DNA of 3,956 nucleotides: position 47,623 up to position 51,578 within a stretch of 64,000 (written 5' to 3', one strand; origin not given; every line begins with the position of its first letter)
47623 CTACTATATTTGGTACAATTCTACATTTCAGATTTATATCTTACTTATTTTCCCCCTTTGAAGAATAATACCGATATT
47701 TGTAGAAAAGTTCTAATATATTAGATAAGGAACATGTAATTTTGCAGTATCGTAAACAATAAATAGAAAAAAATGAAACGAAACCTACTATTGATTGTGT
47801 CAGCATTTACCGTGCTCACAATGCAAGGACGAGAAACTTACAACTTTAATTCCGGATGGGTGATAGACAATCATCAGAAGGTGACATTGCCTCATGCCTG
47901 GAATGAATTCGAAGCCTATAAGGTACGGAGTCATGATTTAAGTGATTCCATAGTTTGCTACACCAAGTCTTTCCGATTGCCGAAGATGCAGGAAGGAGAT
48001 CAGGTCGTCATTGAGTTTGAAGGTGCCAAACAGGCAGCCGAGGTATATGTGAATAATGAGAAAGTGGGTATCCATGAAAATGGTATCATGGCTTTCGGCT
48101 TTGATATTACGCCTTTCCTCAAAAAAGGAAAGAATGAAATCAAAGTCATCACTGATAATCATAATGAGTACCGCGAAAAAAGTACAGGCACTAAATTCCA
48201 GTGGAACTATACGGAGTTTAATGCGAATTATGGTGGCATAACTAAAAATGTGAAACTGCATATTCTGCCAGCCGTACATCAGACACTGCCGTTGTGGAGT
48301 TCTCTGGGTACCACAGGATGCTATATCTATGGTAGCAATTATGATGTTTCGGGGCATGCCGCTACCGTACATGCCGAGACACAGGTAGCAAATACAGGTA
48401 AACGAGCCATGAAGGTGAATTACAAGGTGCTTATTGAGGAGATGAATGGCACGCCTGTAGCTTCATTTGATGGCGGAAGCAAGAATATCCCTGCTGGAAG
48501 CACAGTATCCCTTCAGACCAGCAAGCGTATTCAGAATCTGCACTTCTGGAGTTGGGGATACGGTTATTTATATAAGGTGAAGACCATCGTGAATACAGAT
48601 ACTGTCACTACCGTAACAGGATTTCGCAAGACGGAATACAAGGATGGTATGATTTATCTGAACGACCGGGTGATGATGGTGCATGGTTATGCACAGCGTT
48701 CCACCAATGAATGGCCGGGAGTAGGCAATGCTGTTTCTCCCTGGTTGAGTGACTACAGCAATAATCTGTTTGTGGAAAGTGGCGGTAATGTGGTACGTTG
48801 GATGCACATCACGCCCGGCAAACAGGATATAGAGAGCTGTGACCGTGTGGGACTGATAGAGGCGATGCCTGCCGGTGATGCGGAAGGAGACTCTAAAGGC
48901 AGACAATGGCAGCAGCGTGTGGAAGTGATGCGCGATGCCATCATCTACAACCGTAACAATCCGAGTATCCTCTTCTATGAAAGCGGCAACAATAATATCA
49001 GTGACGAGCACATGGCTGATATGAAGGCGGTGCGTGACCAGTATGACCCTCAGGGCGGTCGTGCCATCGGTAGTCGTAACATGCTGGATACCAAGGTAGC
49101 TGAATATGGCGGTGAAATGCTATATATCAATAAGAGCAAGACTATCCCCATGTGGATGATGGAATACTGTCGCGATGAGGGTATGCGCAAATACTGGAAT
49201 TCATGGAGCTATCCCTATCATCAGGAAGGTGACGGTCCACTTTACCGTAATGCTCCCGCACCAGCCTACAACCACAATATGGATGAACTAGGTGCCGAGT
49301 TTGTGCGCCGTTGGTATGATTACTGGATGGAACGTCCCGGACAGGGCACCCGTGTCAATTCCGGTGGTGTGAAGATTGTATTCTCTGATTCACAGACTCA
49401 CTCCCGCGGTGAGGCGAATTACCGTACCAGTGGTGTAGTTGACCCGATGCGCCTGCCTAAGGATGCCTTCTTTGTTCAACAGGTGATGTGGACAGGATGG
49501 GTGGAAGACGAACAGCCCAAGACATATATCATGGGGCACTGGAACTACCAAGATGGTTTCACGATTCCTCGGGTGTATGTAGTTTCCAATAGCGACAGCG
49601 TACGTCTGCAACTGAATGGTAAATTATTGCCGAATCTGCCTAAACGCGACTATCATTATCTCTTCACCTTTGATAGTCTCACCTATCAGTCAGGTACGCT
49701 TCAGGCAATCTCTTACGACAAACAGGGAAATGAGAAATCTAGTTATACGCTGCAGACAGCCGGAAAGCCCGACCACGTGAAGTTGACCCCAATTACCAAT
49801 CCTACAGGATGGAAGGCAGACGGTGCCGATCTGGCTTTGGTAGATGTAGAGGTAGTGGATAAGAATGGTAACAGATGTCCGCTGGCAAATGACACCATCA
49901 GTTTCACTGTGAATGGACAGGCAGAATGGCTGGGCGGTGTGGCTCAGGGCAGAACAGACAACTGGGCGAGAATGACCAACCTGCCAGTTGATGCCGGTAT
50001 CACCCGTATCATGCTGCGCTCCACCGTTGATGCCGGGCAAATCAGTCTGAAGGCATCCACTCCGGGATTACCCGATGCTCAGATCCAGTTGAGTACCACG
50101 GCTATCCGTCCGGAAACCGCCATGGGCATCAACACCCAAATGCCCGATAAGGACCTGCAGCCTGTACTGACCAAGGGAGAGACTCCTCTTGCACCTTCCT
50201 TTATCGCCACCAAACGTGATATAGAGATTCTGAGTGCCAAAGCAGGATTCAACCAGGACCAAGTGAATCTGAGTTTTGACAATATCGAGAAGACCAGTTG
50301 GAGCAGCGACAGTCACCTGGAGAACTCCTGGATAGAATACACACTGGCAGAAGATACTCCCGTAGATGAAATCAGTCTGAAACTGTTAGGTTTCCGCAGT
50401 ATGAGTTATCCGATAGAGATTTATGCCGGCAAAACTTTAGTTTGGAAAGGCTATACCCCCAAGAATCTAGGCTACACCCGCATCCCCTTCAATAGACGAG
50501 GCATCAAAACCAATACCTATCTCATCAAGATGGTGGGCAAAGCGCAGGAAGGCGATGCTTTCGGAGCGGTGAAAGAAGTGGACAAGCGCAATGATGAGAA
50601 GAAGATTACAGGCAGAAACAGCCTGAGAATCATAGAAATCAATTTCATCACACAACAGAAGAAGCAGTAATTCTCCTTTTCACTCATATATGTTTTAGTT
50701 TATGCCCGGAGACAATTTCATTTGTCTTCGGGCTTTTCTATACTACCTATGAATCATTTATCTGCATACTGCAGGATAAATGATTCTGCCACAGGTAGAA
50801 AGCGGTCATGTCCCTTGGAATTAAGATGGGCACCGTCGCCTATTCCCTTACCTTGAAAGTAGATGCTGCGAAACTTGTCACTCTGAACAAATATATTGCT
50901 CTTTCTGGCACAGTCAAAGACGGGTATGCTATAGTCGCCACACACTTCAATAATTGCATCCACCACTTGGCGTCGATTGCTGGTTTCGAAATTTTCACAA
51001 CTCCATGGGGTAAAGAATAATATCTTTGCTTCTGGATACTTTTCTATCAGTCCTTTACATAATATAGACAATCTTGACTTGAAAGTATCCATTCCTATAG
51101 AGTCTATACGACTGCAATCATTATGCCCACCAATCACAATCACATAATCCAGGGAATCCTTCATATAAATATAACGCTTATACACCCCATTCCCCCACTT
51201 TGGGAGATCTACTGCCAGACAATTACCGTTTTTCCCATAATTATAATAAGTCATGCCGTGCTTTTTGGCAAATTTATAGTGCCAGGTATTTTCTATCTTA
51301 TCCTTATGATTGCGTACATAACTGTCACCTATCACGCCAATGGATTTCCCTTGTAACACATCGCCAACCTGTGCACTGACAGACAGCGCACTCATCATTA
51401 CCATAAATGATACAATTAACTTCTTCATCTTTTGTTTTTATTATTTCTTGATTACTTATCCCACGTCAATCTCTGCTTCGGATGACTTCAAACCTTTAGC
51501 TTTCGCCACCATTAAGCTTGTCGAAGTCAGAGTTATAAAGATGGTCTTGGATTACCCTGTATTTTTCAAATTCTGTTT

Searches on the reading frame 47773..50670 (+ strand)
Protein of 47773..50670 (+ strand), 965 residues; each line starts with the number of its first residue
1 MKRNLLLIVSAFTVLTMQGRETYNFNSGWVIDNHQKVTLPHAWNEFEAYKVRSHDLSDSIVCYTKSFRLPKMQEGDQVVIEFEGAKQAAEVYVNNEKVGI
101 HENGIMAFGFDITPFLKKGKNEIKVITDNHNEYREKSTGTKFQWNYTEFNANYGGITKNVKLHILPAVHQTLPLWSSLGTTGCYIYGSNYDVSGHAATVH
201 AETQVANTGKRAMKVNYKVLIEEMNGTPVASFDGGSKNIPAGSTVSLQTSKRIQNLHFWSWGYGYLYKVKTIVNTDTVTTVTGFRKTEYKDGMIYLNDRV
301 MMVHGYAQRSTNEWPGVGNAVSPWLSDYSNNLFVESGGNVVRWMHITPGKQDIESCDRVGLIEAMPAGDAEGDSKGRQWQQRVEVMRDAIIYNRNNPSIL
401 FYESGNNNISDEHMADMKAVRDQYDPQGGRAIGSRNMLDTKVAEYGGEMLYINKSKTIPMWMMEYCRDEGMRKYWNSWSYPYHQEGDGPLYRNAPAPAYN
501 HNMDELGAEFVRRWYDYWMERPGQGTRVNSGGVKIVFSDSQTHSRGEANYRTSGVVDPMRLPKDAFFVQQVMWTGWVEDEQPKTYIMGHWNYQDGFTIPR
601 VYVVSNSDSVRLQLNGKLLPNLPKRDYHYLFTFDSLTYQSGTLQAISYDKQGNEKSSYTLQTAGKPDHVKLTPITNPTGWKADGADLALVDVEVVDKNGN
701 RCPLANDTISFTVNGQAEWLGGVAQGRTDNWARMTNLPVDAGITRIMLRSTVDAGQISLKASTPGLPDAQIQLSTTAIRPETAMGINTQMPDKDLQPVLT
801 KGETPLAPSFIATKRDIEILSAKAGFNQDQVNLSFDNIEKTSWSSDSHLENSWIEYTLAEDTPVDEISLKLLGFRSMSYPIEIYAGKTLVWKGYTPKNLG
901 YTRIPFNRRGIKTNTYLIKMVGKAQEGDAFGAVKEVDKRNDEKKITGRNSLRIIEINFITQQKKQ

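Call 5: search_protein_families(library=pfam, proteins=[window:47773-50670:+])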
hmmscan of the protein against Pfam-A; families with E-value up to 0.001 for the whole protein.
window:47773-50670:+ (965 aa): 7 families
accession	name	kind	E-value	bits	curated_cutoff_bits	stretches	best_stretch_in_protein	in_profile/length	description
PF18565.7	Glyco_hydro2_C5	-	2e-18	66.6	32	1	677-772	7-103/103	Glycoside hydrolase family 2 C-terminal domain 5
PF02837.24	Glyco_hydro_2_N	-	3.4e-17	63.3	28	1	27-164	21-167/169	Glycosyl hydrolases family 2, sugar binding domain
PF16355.11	DUF4982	-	1.3e-11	44.7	23.9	1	600-654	5-59/61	Domain of unknown function (DUF4982)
PF22666.2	Glyco_hydro_2_N2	-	3.4e-11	43.9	27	1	57-146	46-137/167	Glycosyl hydrolase 2 galactose-binding domain-like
PF00703.27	Glyco_hydro_2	-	3.3e-09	37.9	23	1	191-285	11-109/109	Glycosyl hydrolases family 2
PF02836.23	Glyco_hydro_2_C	-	0.00037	20.2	21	0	289-426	3-154/302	Glycosyl hydrolases family 2, TIM barrel domain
PF02369.22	Big_1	-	0.00051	20.5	34.9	1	675-730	6-58/93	Bacterial Ig-like domain (group 1)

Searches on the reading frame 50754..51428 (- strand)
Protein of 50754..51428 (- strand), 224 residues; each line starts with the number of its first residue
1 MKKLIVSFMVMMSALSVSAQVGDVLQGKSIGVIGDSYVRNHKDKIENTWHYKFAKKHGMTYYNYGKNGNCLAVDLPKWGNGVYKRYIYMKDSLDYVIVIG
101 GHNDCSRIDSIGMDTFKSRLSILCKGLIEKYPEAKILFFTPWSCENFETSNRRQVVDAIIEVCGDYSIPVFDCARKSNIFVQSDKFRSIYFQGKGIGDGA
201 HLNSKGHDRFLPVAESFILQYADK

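Call 5: search_protein_families(library=pfam, proteins=[window:50754-51428:-])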
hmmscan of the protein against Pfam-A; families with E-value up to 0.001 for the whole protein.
window:50754-51428:- (224 aa): 2 families
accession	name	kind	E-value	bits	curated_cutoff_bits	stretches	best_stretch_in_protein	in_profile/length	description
PF13472.12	Lipase_GDSL_2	-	7.9e-15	56.2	32.9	1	32-209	1-178/178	GDSL-like Lipase/Acylhydrolase family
PF00657.28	Lipase_GDSL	-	2.8e-09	37.9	23.6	1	30-209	1-203/208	GDSL-like Lipase/Acylhydrolase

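Call 9: find_encoding_contigs(protein=window:50754-51428:-, flank=6000, max_places=10)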
Protein window:50754-51428:- (224 aa): 3 contigs read that carry it; 3 places shown.
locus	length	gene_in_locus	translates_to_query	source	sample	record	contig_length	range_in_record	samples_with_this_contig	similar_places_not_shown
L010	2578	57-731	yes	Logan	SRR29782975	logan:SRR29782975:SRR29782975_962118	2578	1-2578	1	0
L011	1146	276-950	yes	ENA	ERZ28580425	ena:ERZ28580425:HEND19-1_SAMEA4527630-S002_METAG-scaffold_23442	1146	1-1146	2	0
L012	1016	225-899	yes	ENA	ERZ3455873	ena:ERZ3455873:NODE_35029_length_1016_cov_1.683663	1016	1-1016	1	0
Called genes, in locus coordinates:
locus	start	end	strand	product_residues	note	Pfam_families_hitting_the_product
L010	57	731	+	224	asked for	PF00657:Lipase_GDSL, PF13472:Lipase_GDSL_2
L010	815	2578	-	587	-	?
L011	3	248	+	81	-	?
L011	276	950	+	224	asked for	PF00657:Lipase_GDSL, PF13472:Lipase_GDSL_2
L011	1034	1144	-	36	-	?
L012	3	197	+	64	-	?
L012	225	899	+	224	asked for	PF00657:Lipase_GDSL, PF13472:Lipase_GDSL_2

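Call 22: search_protein_families(library=ncbifam, proteins=[window:50754-51428:-], max_evalue=0.01)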
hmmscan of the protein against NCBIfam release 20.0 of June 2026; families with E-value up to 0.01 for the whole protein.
window:50754-51428:- (224 aa): 0 families

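Call 61: list_cluster_members(proteins=[window:50754-51428:-, window:51496-52506:-, window:47773-50670:+, window:52611-55115:-])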
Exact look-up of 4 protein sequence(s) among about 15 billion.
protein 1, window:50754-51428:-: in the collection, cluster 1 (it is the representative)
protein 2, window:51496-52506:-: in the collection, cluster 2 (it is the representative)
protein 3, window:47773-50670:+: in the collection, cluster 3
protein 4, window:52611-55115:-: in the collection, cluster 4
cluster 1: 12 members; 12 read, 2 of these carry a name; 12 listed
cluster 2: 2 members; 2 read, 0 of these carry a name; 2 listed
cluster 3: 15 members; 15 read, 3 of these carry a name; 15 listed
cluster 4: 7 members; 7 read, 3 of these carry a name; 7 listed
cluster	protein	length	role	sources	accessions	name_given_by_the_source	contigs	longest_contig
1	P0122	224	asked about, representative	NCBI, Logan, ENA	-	-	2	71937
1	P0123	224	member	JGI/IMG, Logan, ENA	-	hypothetical protein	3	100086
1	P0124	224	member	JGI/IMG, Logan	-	hypothetical protein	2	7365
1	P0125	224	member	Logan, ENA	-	-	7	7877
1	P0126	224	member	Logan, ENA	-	-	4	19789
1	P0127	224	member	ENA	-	-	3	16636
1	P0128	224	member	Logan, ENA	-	-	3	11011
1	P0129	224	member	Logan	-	-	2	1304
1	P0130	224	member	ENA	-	-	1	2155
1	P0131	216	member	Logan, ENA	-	-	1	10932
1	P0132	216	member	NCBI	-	-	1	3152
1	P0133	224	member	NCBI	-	-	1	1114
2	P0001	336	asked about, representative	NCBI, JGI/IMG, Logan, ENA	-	-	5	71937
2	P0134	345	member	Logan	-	-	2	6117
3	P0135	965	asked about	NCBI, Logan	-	-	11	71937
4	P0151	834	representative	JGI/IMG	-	beta-galactosidase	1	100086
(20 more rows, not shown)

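Call 62: find_encoding_contigs(protein=P0134, flank=6000, max_places=6)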
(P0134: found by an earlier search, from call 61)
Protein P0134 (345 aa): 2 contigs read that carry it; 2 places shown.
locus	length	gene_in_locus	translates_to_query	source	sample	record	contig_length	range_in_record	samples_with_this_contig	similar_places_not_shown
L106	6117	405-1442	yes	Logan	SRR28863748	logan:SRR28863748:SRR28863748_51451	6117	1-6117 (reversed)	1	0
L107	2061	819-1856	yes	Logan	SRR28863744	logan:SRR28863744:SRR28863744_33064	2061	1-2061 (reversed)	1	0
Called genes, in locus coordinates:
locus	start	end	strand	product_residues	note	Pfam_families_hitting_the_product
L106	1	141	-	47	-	?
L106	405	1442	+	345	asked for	PF13310:Virulence_RhuM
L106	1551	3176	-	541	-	PF13149:Mfa_like_1, PF13306:LRR_5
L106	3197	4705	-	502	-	PF19190:BACON_2, PF13004:BACON, PF02368:Big_2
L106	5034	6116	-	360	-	?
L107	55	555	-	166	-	PF00293:NUDIX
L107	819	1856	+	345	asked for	PF13310:Virulence_RhuM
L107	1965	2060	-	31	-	?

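Call 64: find_encoding_contigs(protein=P0123, flank=5000, max_places=10)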
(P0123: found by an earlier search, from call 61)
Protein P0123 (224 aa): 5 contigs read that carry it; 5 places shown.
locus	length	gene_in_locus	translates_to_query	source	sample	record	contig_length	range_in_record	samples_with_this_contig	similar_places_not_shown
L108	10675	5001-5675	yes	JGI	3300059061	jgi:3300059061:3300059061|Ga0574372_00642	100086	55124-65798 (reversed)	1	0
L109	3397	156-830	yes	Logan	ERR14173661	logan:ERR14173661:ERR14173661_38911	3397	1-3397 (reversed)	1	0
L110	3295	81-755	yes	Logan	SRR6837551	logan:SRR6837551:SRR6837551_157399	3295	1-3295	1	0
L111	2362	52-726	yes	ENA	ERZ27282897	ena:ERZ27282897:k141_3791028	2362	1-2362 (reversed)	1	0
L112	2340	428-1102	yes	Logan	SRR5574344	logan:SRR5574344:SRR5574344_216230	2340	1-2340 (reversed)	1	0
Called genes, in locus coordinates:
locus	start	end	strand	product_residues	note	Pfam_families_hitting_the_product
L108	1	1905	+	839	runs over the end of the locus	PF10544:T5orf172 (weak), PF04851:ResIII (weak)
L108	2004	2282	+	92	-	-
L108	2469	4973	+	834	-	PF02837:Glyco_hydro_2_N, PF22666:Glyco_hydro_2_N2 (weak), PF00703:Glyco_hydro_2, PF02836:Glyco_hydro_2_C, PF16355:DUF4982, PF18565:Glyco_hydro2_C5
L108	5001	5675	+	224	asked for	PF00657:Lipase_GDSL, PF13472:Lipase_GDSL_2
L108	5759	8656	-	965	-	PF02837:Glyco_hydro_2_N, PF22666:Glyco_hydro_2_N2, PF00703:Glyco_hydro_2 (weak), PF16355:DUF4982, PF18565:Glyco_hydro2_C5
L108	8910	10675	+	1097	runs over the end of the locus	-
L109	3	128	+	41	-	?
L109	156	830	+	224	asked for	PF00657:Lipase_GDSL, PF13472:Lipase_GDSL_2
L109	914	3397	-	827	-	?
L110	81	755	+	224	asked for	PF00657:Lipase_GDSL, PF13472:Lipase_GDSL_2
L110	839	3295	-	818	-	?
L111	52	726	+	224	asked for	PF00657:Lipase_GDSL, PF13472:Lipase_GDSL_2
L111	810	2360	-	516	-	?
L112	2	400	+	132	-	?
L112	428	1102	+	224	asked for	PF00657:Lipase_GDSL, PF13472:Lipase_GDSL_2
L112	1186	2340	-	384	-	?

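Call 65: find_encoding_contigs(protein=P0125, flank=5000, max_places=10)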
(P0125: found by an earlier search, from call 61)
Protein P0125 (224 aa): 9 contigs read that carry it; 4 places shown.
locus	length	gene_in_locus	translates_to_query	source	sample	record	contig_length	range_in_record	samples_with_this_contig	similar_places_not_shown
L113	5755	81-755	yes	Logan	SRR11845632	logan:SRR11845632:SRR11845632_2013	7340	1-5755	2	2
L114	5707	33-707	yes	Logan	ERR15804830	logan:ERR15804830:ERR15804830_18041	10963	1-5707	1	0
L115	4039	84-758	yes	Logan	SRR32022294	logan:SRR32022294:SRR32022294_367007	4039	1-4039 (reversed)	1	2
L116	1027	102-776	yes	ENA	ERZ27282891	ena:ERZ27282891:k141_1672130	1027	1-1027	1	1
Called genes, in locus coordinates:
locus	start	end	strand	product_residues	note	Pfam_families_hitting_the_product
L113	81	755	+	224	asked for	PF00657:Lipase_GDSL, PF13472:Lipase_GDSL_2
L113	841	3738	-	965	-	PF02837:Glyco_hydro_2_N, PF22666:Glyco_hydro_2_N2, PF00703:Glyco_hydro_2, PF16355:DUF4982, PF18565:Glyco_hydro2_C5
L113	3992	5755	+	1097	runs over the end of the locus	-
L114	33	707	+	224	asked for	PF00657:Lipase_GDSL, PF13472:Lipase_GDSL_2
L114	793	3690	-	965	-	PF02837:Glyco_hydro_2_N, PF22666:Glyco_hydro_2_N2, PF00703:Glyco_hydro_2, PF16355:DUF4982, PF18565:Glyco_hydro2_C5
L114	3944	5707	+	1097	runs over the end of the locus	-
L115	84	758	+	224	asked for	PF00657:Lipase_GDSL, PF13472:Lipase_GDSL_2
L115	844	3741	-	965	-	PF02837:Glyco_hydro_2_N, PF22666:Glyco_hydro_2_N2, PF00703:Glyco_hydro_2, PF16355:DUF4982, PF18565:Glyco_hydro2_C5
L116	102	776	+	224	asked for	PF00657:Lipase_GDSL, PF13472:Lipase_GDSL_2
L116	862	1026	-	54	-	?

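Call 68: find_encoding_contigs(protein=P0151, flank=10000, max_places=3)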
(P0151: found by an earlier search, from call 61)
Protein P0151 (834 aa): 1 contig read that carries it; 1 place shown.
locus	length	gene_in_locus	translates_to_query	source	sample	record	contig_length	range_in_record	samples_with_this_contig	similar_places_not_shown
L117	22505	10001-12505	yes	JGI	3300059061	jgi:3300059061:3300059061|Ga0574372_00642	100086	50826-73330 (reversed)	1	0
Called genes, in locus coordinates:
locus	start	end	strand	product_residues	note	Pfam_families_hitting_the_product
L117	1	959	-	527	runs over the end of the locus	-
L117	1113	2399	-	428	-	PF00657:Lipase_GDSL, PF13472:Lipase_GDSL_2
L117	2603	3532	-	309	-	PF03629:SASA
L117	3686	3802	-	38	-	-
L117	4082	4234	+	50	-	-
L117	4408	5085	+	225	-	-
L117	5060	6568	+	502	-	PF02384:N6_Mtase (faint), PF07669:Eco57I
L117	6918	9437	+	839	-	PF10544:T5orf172 (weak), PF04851:ResIII (weak)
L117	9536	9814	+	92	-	-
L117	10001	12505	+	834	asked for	PF02837:Glyco_hydro_2_N, PF22666:Glyco_hydro_2_N2 (weak), PF00703:Glyco_hydro_2, PF02836:Glyco_hydro_2_C, PF16355:DUF4982, PF18565:Glyco_hydro2_C5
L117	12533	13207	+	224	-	PF00657:Lipase_GDSL, PF13472:Lipase_GDSL_2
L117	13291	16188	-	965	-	PF02837:Glyco_hydro_2_N, PF22666:Glyco_hydro_2_N2, PF00703:Glyco_hydro_2 (weak), PF16355:DUF4982, PF18565:Glyco_hydro2_C5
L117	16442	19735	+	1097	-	-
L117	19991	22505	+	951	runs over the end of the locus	PF02469:Fasciclin (faint)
